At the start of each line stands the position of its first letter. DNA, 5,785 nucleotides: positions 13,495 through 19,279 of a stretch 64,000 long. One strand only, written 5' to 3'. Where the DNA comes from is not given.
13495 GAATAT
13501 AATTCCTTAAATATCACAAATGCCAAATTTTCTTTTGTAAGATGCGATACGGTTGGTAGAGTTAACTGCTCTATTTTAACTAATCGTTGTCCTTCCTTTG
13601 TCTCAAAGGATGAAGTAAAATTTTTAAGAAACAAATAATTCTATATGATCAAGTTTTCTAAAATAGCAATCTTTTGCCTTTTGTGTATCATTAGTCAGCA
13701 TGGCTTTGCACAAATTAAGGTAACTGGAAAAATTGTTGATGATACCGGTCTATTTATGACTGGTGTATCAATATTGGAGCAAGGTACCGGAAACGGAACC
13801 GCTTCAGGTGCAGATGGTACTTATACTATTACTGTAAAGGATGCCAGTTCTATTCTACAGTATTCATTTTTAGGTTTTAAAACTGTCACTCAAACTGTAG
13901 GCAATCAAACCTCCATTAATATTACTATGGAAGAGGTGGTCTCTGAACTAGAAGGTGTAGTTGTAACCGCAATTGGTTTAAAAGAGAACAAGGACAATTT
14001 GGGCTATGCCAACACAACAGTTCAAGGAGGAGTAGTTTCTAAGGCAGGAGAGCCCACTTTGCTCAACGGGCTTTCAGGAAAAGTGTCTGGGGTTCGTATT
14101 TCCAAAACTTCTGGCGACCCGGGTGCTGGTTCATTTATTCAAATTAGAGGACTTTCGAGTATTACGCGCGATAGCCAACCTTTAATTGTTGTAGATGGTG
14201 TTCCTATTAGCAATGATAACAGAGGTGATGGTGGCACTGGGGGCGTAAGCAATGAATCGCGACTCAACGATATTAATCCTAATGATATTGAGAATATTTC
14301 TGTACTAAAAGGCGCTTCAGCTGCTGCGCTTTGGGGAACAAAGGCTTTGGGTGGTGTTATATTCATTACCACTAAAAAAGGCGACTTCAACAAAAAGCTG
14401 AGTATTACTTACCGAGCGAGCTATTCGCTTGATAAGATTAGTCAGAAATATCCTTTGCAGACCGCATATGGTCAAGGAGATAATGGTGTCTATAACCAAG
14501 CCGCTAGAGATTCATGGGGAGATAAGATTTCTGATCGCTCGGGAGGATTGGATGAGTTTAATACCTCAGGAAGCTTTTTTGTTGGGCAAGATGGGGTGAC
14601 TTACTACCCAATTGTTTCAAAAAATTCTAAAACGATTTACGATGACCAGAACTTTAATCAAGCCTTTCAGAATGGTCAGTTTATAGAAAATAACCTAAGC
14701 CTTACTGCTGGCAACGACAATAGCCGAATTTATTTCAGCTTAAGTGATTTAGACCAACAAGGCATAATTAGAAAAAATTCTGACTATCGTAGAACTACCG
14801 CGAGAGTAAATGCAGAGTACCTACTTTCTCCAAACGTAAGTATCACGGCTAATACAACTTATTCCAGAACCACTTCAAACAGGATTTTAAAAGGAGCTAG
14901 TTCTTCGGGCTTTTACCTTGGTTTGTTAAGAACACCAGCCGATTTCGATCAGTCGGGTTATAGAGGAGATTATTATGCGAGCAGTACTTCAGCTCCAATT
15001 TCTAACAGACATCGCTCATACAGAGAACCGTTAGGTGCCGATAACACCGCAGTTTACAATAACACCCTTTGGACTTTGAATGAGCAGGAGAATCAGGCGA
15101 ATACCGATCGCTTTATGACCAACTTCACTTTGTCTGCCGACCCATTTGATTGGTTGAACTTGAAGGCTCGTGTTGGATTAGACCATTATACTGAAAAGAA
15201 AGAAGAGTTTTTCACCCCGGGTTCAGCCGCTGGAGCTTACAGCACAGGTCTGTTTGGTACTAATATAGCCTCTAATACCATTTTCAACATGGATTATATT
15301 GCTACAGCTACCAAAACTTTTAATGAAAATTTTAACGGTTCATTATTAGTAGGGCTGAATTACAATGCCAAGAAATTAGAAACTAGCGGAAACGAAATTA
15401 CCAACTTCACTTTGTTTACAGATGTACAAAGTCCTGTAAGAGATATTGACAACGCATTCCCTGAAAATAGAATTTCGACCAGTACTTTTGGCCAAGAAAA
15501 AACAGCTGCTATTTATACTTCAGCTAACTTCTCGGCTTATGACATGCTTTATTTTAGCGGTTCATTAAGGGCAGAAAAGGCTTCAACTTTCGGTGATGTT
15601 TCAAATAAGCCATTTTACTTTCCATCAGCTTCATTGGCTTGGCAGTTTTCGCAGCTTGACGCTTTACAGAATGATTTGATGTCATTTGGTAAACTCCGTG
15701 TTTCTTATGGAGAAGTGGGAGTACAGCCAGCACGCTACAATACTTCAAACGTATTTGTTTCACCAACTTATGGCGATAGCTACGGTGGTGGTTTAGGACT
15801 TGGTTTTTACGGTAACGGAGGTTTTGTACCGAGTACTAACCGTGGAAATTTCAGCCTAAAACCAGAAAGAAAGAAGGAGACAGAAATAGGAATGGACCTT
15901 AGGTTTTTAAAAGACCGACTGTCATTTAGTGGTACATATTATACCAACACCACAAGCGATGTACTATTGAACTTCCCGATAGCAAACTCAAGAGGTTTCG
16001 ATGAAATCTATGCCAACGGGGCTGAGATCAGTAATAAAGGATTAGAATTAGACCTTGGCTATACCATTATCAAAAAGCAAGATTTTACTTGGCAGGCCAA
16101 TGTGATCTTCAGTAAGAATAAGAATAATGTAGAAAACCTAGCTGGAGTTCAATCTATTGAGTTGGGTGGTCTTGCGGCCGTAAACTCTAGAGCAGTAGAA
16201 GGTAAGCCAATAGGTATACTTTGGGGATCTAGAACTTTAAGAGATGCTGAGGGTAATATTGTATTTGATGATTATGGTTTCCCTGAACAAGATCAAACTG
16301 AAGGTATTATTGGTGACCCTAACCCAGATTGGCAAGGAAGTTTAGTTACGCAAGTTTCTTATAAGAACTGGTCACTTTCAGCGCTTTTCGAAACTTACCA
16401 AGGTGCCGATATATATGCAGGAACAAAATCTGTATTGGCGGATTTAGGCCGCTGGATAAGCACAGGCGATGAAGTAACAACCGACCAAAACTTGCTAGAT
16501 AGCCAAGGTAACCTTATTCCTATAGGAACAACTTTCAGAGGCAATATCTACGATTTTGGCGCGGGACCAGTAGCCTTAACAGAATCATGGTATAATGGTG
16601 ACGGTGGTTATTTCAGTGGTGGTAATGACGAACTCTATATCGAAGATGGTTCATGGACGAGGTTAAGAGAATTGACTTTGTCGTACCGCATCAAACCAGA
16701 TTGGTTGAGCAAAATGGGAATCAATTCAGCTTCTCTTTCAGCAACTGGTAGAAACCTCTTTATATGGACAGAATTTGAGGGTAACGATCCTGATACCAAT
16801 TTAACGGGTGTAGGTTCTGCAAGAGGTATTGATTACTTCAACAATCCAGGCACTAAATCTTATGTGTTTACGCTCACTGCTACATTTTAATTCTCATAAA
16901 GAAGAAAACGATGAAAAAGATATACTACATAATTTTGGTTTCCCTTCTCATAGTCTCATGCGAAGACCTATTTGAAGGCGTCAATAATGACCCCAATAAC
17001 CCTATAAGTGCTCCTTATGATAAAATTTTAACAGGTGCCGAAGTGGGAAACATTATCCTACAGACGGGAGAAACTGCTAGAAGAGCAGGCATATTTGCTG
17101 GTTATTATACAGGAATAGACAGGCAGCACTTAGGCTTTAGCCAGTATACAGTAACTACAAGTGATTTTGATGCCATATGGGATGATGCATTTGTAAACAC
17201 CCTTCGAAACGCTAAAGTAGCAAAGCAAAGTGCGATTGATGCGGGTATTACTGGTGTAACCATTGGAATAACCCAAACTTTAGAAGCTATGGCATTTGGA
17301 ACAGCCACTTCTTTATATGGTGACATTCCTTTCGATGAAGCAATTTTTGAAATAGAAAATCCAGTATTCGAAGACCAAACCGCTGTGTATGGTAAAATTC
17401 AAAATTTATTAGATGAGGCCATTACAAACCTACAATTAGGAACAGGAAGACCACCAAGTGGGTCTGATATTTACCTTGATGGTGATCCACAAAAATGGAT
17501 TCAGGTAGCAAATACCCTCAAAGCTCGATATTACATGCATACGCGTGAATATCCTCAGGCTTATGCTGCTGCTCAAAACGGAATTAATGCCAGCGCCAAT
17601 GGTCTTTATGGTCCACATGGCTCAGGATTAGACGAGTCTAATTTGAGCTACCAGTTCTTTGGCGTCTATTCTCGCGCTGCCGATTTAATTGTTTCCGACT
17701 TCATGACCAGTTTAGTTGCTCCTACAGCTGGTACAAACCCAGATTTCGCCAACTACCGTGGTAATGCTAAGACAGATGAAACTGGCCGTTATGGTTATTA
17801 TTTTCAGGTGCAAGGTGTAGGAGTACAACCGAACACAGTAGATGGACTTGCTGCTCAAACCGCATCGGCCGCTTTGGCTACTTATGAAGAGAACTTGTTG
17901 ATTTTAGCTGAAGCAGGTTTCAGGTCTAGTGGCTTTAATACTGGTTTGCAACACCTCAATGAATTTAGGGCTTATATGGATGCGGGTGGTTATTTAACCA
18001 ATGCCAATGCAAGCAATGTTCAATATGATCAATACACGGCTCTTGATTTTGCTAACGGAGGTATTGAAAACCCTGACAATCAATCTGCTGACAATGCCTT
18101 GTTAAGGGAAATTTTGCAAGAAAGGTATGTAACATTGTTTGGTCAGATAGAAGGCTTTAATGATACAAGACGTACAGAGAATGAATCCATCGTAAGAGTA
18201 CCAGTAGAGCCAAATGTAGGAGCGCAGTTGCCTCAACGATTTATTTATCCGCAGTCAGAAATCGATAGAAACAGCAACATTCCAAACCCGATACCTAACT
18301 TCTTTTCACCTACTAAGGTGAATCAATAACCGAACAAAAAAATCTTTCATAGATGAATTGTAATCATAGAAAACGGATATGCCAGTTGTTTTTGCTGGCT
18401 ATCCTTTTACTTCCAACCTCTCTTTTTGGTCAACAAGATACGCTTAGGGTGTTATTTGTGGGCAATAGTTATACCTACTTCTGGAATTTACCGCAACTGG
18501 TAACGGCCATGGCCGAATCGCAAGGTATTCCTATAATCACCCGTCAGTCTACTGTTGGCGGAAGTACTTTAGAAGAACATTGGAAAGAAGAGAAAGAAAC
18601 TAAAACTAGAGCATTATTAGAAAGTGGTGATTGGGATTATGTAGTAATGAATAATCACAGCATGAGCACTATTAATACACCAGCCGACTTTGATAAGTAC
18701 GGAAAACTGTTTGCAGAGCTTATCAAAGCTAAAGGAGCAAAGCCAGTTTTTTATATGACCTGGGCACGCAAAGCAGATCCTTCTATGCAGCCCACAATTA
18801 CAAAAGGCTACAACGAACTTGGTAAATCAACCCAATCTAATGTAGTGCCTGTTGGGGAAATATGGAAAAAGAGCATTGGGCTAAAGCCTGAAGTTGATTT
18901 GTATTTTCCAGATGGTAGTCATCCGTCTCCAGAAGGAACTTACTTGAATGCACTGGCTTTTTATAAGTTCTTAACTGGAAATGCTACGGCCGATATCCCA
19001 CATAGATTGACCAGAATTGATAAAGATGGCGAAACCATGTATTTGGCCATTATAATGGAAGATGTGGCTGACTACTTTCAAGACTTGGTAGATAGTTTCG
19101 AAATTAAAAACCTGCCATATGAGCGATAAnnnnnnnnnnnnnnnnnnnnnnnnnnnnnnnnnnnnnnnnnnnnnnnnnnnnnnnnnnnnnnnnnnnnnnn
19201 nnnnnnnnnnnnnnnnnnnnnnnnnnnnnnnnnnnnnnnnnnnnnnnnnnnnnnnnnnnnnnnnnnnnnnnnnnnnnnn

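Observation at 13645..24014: SusC/D utilisation locus with no glycoside hydrolase: two esterases and a dicarboxylate-type symporter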

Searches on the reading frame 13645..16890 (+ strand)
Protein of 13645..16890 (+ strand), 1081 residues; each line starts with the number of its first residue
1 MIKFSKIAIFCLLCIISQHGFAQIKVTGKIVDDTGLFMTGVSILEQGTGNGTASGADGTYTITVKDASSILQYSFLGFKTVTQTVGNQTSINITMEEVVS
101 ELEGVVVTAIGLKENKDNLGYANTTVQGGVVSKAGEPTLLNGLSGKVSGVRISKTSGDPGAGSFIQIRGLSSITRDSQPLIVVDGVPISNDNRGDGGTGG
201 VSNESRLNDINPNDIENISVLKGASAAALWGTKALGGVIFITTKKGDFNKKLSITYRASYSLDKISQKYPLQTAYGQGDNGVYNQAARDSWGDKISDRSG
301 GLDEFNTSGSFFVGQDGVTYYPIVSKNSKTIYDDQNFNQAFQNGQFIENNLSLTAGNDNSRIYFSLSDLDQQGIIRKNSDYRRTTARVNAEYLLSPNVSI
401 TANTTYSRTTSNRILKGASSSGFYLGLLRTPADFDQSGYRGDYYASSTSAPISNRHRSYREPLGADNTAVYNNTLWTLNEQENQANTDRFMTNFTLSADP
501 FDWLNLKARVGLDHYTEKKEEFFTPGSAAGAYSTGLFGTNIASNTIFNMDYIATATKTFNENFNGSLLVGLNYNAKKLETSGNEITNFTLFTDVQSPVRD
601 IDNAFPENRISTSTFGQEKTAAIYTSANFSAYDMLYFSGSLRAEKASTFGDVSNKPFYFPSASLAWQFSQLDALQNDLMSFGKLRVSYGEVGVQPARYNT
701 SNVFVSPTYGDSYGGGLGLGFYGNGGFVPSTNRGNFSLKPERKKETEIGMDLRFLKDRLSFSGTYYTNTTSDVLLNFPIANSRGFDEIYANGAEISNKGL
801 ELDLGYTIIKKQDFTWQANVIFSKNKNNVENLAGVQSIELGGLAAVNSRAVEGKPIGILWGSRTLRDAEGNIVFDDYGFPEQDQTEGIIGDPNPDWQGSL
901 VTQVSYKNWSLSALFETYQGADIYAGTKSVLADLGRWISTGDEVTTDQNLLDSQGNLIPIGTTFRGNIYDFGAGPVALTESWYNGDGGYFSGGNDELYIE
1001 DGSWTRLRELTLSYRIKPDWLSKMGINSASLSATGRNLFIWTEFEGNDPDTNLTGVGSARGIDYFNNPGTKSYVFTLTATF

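Call 3: search_protein_families(library=pfam, proteins=[window:13645-16890:+], max_evalue=0.01)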
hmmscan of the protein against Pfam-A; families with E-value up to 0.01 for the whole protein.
window:13645-16890:+ (1081 aa): 4 families
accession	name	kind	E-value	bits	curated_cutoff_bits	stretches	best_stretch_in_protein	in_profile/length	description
PF07715.20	Plug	-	7.4e-17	62.2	23.9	1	121-238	7-107/107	TonB-dependent Receptor Plug Domain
PF13715.12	CarbopepD_reg_2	-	1.6e-11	44.5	32.2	1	26-107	1-88/88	CarboxypepD_reg-like domain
PF13620.12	CarboxypepD_reg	-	3.6e-06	27.7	32.3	1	26-96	2-82/82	Carboxypeptidase regulatory-like domain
PF14905.12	OMP_b-brl_3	-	0.00018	21.1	27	1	732-833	207-305/408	Outer membrane protein beta-barrel family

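Call 4: search_protein_families(library=ncbifam, proteins=[window:13645-16890:+], max_evalue=0.01)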
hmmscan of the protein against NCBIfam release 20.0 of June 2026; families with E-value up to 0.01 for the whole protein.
window:13645-16890:+ (1081 aa): 5 families
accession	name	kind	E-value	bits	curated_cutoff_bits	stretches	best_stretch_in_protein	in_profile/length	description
TIGR04056.1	OMP_RagA_SusC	subfamily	4.2e-181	604.6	368.25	1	24-1081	1-981/981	SusC/RagA family TonB-linked outer membrane protein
TIGR04057.1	SusC_RagA_signa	signature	8.1e-14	51.1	46.2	1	214-244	1-31/31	SusC/RagA subfamily TonB-dependent outer membrane receptor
NF053590.1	TonB_dep_TOL0244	equivalog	5.1e-06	25.4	645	1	209-286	106-181/604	TOL_0244 family TonB-dependent receptor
NF049945.1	TonB_dep_FCYXU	equivalog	0.00056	18.6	825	1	164-261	97-184/697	TonB-dependent receptor, FCYXU motif-type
NF053692.1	BamP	equivalog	0.002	17.6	230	1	6-110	4-113/251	BamP family beta-barrel-assembly machinery protein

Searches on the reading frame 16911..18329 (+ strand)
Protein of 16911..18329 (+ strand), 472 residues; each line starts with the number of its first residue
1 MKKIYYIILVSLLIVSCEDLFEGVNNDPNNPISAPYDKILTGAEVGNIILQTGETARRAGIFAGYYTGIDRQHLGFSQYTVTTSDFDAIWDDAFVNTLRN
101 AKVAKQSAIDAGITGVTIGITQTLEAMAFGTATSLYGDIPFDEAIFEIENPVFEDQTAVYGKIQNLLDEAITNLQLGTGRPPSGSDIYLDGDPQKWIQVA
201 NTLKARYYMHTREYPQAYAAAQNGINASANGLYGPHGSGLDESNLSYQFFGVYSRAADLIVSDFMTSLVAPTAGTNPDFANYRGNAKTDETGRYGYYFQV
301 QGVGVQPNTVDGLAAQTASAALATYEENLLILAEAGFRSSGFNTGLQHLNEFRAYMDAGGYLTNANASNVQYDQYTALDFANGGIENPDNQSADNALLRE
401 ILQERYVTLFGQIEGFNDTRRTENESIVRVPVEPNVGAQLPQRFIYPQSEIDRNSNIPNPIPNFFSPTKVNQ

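Call 3: search_protein_families(library=pfam, proteins=[window:16911-18329:+], max_evalue=0.01)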
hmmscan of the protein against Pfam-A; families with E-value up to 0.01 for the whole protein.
window:16911-18329:+ (472 aa): 2 families
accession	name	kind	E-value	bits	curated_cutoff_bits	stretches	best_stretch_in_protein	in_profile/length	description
PF12771.13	SusD-like_2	-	1.8e-28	100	27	1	39-447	12-415/415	Starch-binding associating with outer membrane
PF12741.13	SusD-like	-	4.6e-17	62.6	27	1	59-222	50-219/495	Susd and RagB outer membrane lipoprotein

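Call 4: search_protein_families(library=ncbifam, proteins=[window:16911-18329:+], max_evalue=0.01)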
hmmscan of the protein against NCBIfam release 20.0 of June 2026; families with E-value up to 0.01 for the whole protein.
window:16911-18329:+ (472 aa): 0 families

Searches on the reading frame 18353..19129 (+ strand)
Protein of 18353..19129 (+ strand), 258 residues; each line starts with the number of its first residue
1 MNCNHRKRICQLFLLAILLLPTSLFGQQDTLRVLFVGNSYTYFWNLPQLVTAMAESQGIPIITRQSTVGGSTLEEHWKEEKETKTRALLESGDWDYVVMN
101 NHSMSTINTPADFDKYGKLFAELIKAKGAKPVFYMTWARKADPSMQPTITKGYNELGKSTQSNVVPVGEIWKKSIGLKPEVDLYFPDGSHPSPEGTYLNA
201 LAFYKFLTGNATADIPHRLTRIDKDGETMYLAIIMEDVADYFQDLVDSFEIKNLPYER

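Call 3: search_protein_families(library=pfam, proteins=[window:18353-19129:+], max_evalue=0.01)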
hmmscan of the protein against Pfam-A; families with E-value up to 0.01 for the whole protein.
window:18353-19129:+ (258 aa): 1 family
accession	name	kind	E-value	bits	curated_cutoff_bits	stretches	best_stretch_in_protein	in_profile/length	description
PF16227.11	DUF4886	-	5.5e-09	35.8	26.7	1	78-218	67-223/242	Domain of unknown function (DUF4886)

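Call 4: search_protein_families(library=ncbifam, proteins=[window:18353-19129:+], max_evalue=0.01)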
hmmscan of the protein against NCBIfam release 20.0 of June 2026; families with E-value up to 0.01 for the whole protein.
window:18353-19129:+ (258 aa): 0 families

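Call 7: search_solved_structures(query=window:18353-19129:+, max_evalue=1, show_alignments=2)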
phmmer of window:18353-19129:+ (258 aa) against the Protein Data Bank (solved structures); distinct sequences matched with E-value up to 1: 5.
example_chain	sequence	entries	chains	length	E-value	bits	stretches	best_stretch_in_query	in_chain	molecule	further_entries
4s1p_A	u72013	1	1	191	1.3e-12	50.4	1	30-203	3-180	Uncharacterized protein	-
4i8i_A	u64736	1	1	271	0.0039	19.3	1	27-80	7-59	hypothetical protein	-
7nde_A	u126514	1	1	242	0.013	17.6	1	18-169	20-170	Glucuronan lyase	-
3nnd_B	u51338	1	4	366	0.1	14.7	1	108-191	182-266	Possible substrate binding protein of ABC transporter system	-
3n0x_A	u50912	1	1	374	0.11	14.6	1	108-191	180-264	Possible substrate binding protein of ABC transporter system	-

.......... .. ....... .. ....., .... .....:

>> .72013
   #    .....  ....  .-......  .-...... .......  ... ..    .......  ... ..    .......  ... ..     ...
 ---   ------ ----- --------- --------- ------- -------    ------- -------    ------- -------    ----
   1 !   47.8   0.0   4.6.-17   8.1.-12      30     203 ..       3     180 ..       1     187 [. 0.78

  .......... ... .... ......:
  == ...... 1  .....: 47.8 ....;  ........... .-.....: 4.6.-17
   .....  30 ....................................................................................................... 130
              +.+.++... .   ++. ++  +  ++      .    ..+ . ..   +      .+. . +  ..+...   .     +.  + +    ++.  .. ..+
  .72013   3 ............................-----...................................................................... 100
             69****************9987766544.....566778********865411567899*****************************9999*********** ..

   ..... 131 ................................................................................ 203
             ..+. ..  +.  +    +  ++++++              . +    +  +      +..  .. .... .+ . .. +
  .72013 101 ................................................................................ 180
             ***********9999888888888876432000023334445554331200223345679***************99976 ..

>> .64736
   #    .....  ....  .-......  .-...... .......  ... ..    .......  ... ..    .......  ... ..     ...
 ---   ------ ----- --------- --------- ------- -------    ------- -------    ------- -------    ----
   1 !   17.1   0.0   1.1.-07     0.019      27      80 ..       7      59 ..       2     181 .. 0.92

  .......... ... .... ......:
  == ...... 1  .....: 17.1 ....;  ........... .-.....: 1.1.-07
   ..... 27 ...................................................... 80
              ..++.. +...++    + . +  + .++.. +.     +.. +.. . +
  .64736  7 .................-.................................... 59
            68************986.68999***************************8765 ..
